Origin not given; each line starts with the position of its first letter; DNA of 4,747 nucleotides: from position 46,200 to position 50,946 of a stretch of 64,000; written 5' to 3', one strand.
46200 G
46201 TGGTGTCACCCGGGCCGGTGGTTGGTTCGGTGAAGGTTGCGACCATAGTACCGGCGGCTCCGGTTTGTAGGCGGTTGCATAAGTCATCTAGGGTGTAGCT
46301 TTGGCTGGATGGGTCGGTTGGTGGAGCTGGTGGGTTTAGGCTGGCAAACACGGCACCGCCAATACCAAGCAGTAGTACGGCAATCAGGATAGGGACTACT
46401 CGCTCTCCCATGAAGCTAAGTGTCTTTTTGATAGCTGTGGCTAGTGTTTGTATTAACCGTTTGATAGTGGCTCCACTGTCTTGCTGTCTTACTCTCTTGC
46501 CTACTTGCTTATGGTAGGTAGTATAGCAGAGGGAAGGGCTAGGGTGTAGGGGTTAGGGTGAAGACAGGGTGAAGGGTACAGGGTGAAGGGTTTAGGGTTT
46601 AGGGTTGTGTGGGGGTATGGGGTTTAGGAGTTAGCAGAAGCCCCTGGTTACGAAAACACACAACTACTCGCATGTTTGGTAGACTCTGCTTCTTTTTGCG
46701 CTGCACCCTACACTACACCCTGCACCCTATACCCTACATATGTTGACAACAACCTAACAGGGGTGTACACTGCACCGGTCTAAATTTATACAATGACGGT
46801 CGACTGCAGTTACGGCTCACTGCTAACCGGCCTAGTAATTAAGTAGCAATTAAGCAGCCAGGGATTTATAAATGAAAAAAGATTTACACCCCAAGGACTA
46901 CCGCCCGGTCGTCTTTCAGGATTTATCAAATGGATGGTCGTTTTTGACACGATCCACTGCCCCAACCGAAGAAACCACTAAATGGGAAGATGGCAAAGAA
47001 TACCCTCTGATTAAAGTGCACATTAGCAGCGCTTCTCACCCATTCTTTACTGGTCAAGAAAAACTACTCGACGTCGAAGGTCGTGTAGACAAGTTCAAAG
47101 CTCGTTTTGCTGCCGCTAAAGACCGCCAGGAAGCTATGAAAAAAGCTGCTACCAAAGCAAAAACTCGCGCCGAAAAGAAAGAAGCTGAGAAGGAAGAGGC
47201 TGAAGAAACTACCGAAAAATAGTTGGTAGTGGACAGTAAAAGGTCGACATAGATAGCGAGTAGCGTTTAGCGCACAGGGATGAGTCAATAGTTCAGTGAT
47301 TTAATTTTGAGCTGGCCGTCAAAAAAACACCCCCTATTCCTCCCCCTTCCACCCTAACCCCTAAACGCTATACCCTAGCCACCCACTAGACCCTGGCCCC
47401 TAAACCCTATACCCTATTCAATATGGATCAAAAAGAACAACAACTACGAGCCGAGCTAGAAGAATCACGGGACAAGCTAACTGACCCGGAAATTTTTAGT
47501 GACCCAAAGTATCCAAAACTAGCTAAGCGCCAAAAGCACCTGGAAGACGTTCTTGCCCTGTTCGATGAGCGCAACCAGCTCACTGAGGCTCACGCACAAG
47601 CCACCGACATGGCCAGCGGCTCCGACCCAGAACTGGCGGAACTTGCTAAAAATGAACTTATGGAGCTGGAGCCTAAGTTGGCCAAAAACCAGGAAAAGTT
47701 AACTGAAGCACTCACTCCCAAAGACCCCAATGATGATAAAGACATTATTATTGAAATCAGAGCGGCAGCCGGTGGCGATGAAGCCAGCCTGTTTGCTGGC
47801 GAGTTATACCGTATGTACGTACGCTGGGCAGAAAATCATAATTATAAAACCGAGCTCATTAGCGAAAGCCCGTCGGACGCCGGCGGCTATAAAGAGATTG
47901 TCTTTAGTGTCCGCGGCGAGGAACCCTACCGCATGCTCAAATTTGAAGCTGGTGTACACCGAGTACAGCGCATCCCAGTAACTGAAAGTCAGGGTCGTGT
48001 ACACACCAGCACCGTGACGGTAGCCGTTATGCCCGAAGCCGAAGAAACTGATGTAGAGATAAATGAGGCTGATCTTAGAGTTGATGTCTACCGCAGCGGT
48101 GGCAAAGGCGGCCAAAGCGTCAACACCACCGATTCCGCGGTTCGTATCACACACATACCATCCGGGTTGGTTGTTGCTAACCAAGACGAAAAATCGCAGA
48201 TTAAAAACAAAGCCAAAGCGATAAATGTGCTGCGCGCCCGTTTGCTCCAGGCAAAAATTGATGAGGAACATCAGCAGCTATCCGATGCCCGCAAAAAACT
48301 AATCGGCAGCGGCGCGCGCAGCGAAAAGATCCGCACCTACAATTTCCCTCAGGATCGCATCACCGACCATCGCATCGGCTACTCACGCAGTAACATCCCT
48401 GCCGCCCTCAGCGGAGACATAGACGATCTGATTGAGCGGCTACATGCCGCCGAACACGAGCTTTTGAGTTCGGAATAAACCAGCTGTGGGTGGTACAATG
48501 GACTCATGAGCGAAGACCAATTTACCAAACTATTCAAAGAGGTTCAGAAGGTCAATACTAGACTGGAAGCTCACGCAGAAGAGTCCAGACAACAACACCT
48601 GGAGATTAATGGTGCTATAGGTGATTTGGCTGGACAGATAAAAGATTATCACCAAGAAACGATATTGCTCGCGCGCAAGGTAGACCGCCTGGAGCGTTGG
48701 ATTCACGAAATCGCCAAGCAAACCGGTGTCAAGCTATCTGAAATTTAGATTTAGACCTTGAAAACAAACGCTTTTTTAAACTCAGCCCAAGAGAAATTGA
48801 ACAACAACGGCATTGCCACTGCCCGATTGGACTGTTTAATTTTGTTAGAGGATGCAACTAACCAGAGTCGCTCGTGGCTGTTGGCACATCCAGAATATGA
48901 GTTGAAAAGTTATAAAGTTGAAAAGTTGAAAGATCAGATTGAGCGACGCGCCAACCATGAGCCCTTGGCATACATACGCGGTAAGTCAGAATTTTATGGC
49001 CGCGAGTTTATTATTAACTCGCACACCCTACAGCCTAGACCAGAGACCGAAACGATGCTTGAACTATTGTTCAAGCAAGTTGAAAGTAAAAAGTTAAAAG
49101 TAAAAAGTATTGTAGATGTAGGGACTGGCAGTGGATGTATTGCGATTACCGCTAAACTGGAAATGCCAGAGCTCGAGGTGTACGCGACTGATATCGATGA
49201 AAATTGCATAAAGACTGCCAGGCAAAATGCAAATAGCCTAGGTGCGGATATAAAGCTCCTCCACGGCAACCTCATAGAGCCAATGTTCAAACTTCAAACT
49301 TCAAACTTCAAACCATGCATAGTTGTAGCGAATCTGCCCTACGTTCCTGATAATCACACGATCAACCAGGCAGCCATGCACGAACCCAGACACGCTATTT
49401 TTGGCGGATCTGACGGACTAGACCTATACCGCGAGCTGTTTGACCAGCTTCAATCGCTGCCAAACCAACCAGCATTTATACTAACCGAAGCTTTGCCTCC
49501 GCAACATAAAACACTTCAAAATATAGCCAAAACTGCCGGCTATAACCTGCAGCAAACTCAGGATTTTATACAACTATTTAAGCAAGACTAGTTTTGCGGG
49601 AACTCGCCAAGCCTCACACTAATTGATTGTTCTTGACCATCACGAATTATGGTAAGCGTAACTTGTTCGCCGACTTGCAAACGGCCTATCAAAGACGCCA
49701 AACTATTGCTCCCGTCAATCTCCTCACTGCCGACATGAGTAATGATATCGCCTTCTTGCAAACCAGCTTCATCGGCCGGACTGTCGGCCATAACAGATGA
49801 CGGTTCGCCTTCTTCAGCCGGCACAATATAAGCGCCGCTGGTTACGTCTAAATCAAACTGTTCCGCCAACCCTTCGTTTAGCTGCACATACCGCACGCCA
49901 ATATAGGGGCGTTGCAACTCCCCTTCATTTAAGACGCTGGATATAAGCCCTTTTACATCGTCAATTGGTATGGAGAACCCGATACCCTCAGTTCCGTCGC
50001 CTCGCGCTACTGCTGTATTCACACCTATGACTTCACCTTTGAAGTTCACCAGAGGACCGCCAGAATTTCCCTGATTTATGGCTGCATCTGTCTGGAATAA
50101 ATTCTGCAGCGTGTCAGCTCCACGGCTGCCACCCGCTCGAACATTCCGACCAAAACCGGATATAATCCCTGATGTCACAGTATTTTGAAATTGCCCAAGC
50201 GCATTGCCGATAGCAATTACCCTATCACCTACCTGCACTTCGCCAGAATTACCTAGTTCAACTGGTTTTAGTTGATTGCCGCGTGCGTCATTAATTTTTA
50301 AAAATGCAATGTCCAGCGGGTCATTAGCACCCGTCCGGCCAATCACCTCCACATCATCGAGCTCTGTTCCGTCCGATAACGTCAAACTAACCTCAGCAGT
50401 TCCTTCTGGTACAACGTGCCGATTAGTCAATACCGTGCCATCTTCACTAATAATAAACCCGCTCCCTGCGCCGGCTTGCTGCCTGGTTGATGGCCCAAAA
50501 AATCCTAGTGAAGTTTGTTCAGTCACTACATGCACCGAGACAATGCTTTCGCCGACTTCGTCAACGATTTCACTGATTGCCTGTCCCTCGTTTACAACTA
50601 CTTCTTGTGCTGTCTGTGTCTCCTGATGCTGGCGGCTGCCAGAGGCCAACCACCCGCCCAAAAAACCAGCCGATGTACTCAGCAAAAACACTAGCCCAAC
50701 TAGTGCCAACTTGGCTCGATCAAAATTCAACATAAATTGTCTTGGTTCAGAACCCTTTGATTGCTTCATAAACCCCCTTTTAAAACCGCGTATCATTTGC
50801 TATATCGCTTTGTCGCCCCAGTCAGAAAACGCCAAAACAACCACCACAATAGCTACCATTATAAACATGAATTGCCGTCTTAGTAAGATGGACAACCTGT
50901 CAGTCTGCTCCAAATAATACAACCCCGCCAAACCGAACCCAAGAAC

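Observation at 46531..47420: G-quadruplex-prone AGGGTNN heptamer array and inverted CCCT arrays bracketing rpmE; the same 7-nt-period arrays recur elsewhere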

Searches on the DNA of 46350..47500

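Call 71: search_rna_families(source=window, start=46350, end=47500, threshold=evalue, max_evalue=1)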
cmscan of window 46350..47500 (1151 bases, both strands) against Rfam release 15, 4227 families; matches with E-value up to 1: 0.
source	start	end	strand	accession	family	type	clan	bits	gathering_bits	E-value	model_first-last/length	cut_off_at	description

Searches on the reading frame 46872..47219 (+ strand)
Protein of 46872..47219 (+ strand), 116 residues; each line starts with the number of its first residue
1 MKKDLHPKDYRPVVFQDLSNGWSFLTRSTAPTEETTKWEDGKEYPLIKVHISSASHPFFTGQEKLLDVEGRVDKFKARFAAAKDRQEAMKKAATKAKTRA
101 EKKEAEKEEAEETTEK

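Call 14: find_encoding_contigs(protein=window:46872-47219:+, flank=6000, max_places=10)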
Protein window:46872-47219:+ (116 aa): 1 contig read that carries it; 1 place shown.
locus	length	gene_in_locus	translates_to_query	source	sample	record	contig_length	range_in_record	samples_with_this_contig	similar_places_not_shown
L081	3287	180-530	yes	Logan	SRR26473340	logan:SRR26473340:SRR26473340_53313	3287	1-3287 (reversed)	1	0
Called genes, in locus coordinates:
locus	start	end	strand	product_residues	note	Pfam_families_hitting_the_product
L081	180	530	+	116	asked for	PF01197:Ribosomal_L31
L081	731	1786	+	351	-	PF03462:PCRF, PF00472:RF-1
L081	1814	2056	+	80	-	-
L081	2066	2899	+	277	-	PF17827:PrmC_N, PF05175:MTS, PF06325:PrmA, PF13847:Methyltransf_31 (weak), PF13649:Methyltransf_25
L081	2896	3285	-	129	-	?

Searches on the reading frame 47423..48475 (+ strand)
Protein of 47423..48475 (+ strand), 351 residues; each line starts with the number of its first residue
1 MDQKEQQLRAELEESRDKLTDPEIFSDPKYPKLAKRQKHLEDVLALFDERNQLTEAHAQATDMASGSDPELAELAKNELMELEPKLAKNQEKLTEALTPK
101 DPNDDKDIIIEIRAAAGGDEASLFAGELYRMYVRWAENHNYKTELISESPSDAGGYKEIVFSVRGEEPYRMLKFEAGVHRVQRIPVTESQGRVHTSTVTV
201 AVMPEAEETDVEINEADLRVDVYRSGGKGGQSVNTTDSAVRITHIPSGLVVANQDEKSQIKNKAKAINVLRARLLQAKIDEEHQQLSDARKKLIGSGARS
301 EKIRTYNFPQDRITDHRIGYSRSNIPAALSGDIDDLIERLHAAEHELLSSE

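Call 11: find_related_loci(query=window:47423-48475:+, collection=genome_contigs, flank=4000)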
Query window:47423-48475:+ (351 aa) in genome_contigs; peptide patterns used: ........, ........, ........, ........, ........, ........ (x = any residue, [..] = any of these).
600 stretches matched a pattern (row limit reached: there are more); 599 encode a relative of the query (tblastn E <= 1e-3); the best 80 are kept; 80 distinct loci.
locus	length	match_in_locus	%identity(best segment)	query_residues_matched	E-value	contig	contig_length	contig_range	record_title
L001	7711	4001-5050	74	1-350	1e-178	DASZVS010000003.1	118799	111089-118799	MAG TPA_asm: Candidatus Saccharimonadales bacterium isolate SMAG_U6137 k141_629769, whole genome shotgun sequence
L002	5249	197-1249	71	1-351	2e-173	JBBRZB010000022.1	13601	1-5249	MAG: Candidatus Saccharimonadales bacterium isolate metawrap_la5_19 metawrap_la5_19_K_951814_L_13601_cov_16.0000, whole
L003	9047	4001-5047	72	1-350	2e-172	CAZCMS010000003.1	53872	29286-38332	MAG TPA_asm: uncultured Candidatus Saccharibacteria bacterium isolate SRP193066_co1_124 genome assembly, contig: NODE_68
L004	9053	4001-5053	71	1-351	3e-172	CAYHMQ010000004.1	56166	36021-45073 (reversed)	MAG TPA_asm: uncultured Candidatus Saccharibacteria bacterium isolate ERP119705_co13_576 genome assembly, contig: NODE_6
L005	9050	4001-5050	72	1-351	3e-171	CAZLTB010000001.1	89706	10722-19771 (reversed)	MAG TPA_asm: uncultured Candidatus Saccharibacteria bacterium isolate SRP200132_co1_495 genome assembly, contig: NODE_29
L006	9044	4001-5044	70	1-349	6e-169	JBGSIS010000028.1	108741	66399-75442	MAG: Candidatus Saccharimonadales bacterium isolate JTS-AC137 k141_2582462, whole genome shotgun sequence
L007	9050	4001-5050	71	1-351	9e-169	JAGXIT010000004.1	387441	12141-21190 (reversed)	MAG: Candidatus Saccharibacteria bacterium isolate LH_M92 k141_897200, whole genome shotgun sequence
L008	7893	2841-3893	69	1-351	8e-166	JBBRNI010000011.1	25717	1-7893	MAG: Candidatus Saccharimonadales bacterium isolate La1_metabat2.151 LA1C_B2.151_k141_2687285L_25717_cov_12.9944, whole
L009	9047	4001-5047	69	1-349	3e-165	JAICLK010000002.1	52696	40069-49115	MAG: Candidatus Saccharibacteria bacterium isolate GZL_HY_2_bin.140 k141_2847916_length_52696_cov_14.1387, whole genome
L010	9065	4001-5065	68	1-349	2e-160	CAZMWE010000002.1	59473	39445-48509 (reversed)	MAG TPA_asm: uncultured Candidatus Saccharibacteria bacterium isolate binchicken_co54_327 genome assembly, contig: NODE_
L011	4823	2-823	80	75-348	3e-150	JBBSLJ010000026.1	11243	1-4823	MAG: Candidatus Saccharimonadales bacterium isolate metawrap_LS4_6 metawrap_LS4_6_K_138546_L_11243_cov_11.7956, whole ge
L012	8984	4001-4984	67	19-347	4e-147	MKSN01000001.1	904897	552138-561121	MAG: Candidatus Saccharibacteria bacterium 49-20 SCNpilot_bf_inoc_scaffold_22, whole genome shotgun sequence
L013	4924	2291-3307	67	8-347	4e-147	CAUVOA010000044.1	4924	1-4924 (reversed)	MAG TPA_asm: uncultured Candidatus Saccharibacteria bacterium isolate SRR23388449_bin.24_MetaWRAP_v1.3_MAG genome assemb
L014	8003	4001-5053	60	1-351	1e-144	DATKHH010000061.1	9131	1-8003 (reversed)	MAG TPA_asm: Candidatus Saccharimonadia bacterium isolate SMAG_U14572 k141_230731, whole genome shotgun sequence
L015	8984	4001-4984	67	19-347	1e-144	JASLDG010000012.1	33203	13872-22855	MAG: Candidatus Saccharimonadales bacterium isolate SHSU.bins.118 k141_6700726, whole genome shotgun sequence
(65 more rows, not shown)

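Call 19: find_encoding_contigs(protein=window:47423-48475:+, flank=6000, max_places=10)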
Protein window:47423-48475:+ (351 aa): 1 contig read that carries it; 1 place shown.
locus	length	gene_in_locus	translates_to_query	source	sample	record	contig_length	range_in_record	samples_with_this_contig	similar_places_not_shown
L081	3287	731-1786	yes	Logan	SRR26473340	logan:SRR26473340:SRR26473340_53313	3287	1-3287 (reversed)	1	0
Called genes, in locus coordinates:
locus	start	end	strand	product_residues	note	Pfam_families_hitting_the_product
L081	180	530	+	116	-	PF01197:Ribosomal_L31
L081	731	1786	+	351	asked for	PF03462:PCRF, PF00472:RF-1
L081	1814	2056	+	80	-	-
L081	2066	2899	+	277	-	PF17827:PrmC_N, PF05175:MTS, PF06325:PrmA, PF13847:Methyltransf_31 (weak), PF13649:Methyltransf_25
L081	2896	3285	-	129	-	?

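Call 33: find_related_loci(query=window:47423-48475:+, collection=metagenome_contigs, flank=3500)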
Query window:47423-48475:+ (351 aa) in metagenome_contigs; peptide patterns used: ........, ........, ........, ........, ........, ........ (x = any residue, [..] = any of these).
600 stretches matched a pattern (row limit reached: there are more); 598 encode a relative of the query (tblastn E <= 1e-3); the best 80 are kept; 80 distinct loci.
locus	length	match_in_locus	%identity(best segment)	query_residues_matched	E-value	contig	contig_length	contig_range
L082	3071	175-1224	72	1-351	2e-173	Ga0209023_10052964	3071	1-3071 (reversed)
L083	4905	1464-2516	66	1-351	8e-163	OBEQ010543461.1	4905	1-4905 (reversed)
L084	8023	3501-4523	67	6-347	1e-150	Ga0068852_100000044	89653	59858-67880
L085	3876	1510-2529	66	7-347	5e-153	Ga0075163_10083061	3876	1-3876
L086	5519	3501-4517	66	8-347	3e-148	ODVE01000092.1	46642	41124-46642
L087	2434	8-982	68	22-347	1e-154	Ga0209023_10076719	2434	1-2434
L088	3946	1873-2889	65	8-347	4e-149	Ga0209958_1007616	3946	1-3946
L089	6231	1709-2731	64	6-347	7e-145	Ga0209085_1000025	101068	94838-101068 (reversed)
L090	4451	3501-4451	66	1-318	7e-144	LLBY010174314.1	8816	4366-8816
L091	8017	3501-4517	65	8-347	8e-147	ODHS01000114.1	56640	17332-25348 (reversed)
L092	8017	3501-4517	64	8-347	1e-138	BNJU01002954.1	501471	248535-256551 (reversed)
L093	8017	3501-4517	63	8-347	6e-138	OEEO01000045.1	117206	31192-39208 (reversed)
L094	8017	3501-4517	66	8-347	7e-142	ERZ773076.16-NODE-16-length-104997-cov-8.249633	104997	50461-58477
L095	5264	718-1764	56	1-351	3e-126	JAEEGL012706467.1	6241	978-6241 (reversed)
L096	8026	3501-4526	57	6-349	5e-123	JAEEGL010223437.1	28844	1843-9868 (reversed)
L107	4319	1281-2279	53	13-344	2e-112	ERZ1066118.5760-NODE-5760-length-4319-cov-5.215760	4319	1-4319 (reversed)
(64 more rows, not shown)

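Call 44: find_homologous_proteins(query=window:47423-48475:+, max_evalue=1e-100)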
Query window:47423-48475:+ (351 aa): 7971 proteins with E <= 1e-100 among 8000 candidates; the best 120 are listed.
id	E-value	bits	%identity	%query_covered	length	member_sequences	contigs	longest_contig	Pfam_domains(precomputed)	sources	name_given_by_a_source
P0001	3.7e-223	758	100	100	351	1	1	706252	PF03462.24,PF00472.27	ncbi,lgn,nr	ncbi:MAG: peptide chain release factor 1 [Candidatus Saccharibacteria bacterium]|nr:peptide chain re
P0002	7.8e-175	599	77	100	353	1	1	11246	PF03462.24,PF00472.27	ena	-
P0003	6.7e-172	589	77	100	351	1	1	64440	PF03462.24,PF00472.27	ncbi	-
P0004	6.9e-172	589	77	100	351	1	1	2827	PF03462.24,PF00472.27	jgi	jgi:peptide chain release factor 1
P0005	1.5e-171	588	75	100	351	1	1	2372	PF03462.24,PF00472.27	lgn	-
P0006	2.5e-171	587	76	100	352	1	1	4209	PF03462.24,PF00472.27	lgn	-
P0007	2.7e-171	587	76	100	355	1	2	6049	PF03462.24,PF00472.27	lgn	-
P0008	3.7e-171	587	76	100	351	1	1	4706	PF03462.24,PF00472.27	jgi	jgi:peptide chain release factor 1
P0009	5.7e-171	586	76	100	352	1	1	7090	PF03462.24,PF00472.27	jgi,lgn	-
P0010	1.2e-170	585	77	100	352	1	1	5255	PF03462.24,PF00472.27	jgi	jgi:peptide chain release factor 1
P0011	2.7e-170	584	76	100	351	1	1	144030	PF03462.24,PF00472.27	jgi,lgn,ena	-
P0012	2.8e-170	584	76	100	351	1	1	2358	PF03462.24,PF00472.27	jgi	jgi:peptide chain release factor 1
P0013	4.0e-170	583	76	100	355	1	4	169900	PF03462.24,PF00472.27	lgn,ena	-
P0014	4.1e-170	583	76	100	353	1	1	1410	PF03462.24,PF00472.27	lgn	-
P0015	4.9e-170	583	75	100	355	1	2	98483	PF03462.24,PF00472.27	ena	-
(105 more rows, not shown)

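Call 62: find_homologous_proteins(query=L107:1281-2312:+, max_evalue=1e-120)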
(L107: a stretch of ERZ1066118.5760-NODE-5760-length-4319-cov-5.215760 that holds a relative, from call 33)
Query L107:1281-2312:+ (344 aa): 3237 proteins with E <= 1e-120 among 8000 candidates; the best 120 are listed.
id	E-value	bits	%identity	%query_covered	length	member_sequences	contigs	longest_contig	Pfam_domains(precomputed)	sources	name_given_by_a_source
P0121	1.5e-206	703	94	100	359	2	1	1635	PF03462.24,PF00472.27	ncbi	-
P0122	2.3e-206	702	95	100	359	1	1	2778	PF03462.24,PF00472.27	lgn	-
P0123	1.8e-205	699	94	100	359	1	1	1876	PF03462.24,PF00472.27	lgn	-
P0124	2.9e-190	650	86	100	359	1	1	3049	PF03462.24,PF00472.27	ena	-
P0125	6.8e-189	645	86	100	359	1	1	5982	PF03462.24,PF00472.27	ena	-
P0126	3.5e-188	643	85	100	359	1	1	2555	PF03462.24,PF00472.27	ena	-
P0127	7.5e-187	638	84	100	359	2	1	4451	PF03462.24,PF00472.27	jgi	-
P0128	3.0e-186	636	83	100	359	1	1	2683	PF03462.24,PF00472.27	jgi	jgi:peptide chain release factor 1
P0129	1.2e-183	628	81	100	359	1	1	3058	PF03462.24,PF00472.27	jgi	jgi:peptide chain release factor 1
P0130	1.9e-183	627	82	100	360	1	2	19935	PF03462.24,PF00472.27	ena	-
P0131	6.0e-183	625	82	100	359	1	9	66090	PF03462.24,PF00472.27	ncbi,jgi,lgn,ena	-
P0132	6.8e-183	625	82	100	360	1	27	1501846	PF03462.24,PF00472.27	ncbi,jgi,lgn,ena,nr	ncbi:MAG TPA: peptide chain release factor 1 [Thermomicrobiales bacterium]|nr:peptide chain release 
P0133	1.5e-182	624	82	100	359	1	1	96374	PF03462.24,PF00472.27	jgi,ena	-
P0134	2.1e-182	624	82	100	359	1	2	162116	PF03462.24,PF00472.27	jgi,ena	-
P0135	2.7e-182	623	81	100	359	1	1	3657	PF03462.24,PF00472.27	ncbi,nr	ncbi:MAG: peptide chain release factor 1 [Thermomicrobiales bacterium]|nr:peptide chain release fact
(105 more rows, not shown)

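Call 63: find_encoding_contigs(protein=P0122, flank=1500, max_places=3)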
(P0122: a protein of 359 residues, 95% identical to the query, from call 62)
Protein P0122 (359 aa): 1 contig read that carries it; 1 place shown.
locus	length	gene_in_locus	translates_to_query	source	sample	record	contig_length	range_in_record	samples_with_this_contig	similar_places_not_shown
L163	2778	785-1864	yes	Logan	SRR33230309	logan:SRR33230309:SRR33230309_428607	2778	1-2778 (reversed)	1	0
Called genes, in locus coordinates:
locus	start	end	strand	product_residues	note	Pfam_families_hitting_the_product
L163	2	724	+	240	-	?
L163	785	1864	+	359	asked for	PF03462:PCRF, PF00472:RF-1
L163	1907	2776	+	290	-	?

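Call 64: find_encoding_contigs(protein=P0125, flank=1500, max_places=3)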
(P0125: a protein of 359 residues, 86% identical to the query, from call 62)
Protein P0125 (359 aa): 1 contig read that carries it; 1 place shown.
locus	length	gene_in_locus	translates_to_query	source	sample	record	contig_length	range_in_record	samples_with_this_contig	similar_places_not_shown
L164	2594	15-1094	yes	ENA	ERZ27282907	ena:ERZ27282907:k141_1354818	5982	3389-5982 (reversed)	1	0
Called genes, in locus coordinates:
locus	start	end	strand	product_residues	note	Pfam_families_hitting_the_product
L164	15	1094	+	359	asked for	PF03462:PCRF, PF00472:RF-1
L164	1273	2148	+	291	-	PF17827:PrmC_N, PF05175:MTS, PF06325:PrmA (weak), PF08242:Methyltransf_12 (weak), PF13649:Methyltransf_25 (weak), PF13847:Methyltransf_31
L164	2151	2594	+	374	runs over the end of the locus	PF01266:DAO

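Call 65: find_encoding_contigs(protein=P0132, flank=1500, max_places=4)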
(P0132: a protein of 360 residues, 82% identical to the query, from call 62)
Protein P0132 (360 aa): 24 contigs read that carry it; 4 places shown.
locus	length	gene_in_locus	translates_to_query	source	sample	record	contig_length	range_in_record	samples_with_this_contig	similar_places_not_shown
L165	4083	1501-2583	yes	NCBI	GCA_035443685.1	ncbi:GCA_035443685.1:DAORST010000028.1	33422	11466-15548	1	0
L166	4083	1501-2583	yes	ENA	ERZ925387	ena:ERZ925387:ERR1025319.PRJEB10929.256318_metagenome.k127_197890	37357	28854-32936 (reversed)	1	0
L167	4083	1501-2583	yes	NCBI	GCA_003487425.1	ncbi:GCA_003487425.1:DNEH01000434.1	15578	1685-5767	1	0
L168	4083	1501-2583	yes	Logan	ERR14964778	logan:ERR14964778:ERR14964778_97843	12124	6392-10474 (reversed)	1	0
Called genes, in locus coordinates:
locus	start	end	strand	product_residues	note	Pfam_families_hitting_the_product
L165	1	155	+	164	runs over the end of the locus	-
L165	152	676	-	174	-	PF00160:Pro_isomerase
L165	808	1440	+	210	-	PF02834:LigT_PEase, PF13563:2_5_RNA_ligase2, PF02834:LigT_PEase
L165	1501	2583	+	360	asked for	PF03462:PCRF, PF00472:RF-1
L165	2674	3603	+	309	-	PF17827:PrmC_N, PF01170:UPF0020 (faint), PF05175:MTS, PF06325:PrmA (weak), PF08242:Methyltransf_12, PF13649:Methyltransf_25 (weak), PF13847:Methyltransf_31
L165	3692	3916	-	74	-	PF00830:Ribosomal_L28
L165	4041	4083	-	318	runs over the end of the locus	PF02899:Phage_int_SAM_1 (weak), PF13495:Phage_int_SAM_4 (faint), PF00589:Phage_integrase (weak)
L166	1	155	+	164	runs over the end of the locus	-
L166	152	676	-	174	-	PF00160:Pro_isomerase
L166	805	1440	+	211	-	PF02834:LigT_PEase, PF13563:2_5_RNA_ligase2, PF02834:LigT_PEase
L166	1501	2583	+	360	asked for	PF03462:PCRF, PF00472:RF-1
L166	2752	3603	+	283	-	PF17827:PrmC_N, PF01170:UPF0020 (faint), PF05175:MTS, PF06325:PrmA (weak), PF13847:Methyltransf_31, PF08242:Methyltransf_12, PF13649:Methyltransf_25 (weak)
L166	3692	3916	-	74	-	PF00830:Ribosomal_L28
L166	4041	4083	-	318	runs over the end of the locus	PF02899:Phage_int_SAM_1 (weak), PF00589:Phage_integrase (weak)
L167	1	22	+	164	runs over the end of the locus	-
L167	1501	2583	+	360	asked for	PF03462:PCRF, PF00472:RF-1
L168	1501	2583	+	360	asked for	PF03462:PCRF, PF00472:RF-1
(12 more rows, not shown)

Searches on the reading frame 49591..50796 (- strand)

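Call 48: search_protein_families(library=pfam, proteins=[window:49591-50796:-], max_evalue=0.001)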
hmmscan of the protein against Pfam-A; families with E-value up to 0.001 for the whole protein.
window:49591-50796:- (402 aa): 7 families
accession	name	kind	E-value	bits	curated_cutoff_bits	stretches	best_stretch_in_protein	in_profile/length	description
PF13365.12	Trypsin_2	-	5e-31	108.8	27.6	1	111-259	1-144/144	Trypsin-like peptidase domain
PF00089.32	Trypsin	-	2.1e-22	80.5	20.6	1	111-282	27-217/220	Trypsin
PF13180.12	PDZ_2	-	1.7e-15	57.5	27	1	297-396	1-80/80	PDZ domain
PF17820.7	PDZ_6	-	9e-13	48.2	27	1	333-385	3-54/54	PDZ domain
PF00595.29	PDZ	-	1.6e-06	28.8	23.2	1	333-383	30-80/81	PDZ domain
PF10459.15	Peptidase_S46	-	9.8e-05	21.6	22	0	233-260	623-650/698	Peptidase S46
PF14685.13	PDZ_Tricorn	-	0.00054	20.3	25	1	327-392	19-86/88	Tricorn protease PDZ domain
